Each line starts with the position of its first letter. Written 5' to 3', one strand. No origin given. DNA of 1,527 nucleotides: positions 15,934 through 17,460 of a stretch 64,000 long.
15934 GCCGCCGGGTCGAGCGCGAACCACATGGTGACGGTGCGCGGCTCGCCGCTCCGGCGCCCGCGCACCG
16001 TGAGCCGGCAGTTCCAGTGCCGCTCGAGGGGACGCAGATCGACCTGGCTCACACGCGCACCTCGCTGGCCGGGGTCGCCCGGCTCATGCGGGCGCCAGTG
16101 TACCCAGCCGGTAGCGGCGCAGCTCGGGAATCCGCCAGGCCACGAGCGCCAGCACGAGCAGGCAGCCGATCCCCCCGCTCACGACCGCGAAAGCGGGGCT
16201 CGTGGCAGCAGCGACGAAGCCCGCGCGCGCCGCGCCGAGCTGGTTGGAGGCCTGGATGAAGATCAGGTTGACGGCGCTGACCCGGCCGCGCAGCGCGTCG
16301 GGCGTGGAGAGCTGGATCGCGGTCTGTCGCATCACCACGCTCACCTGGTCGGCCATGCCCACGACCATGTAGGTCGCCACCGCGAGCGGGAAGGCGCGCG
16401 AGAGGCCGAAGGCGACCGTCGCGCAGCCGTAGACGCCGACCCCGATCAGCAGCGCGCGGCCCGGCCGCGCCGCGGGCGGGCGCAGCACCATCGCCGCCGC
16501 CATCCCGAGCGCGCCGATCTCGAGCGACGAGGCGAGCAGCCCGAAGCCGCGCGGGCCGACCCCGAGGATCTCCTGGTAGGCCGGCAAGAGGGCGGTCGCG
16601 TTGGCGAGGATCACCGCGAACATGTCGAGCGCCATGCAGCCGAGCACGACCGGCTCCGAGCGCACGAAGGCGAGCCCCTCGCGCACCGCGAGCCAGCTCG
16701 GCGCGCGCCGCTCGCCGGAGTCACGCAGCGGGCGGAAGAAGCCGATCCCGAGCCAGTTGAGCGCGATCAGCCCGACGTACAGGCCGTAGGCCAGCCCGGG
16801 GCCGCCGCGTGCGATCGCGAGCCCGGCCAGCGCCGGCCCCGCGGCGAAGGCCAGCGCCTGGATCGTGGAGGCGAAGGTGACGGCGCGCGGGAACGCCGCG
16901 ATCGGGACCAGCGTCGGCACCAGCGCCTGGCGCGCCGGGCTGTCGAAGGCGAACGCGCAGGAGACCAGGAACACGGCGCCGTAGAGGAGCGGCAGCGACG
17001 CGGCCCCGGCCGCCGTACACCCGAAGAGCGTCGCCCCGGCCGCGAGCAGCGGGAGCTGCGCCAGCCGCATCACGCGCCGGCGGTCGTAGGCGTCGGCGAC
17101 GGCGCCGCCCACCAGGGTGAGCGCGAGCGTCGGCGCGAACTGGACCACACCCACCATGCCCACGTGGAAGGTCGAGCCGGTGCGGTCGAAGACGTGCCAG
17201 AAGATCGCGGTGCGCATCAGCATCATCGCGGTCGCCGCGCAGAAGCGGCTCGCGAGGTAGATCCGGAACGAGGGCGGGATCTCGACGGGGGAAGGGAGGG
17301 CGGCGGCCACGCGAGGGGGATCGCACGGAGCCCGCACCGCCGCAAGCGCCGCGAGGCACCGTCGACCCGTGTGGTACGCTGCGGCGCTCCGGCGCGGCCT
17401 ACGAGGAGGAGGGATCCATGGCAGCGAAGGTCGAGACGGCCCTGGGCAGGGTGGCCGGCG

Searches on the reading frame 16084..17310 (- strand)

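Call 76: search_protein_families(library=pfam, proteins=[window:16084-17310:-], max_evalue=0.0001)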
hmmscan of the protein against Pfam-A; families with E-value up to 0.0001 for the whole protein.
window:16084-17310:- (408 aa): 2 families
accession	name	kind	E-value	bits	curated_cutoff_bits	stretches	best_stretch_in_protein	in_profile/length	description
PF05977.19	MFS_3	-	5.7e-31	108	27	1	15-395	12-396/524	Transmembrane secretion effector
PF07690.21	MFS_1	-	7.8e-26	91.2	33.4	1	21-355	4-342/347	Major Facilitator Superfamily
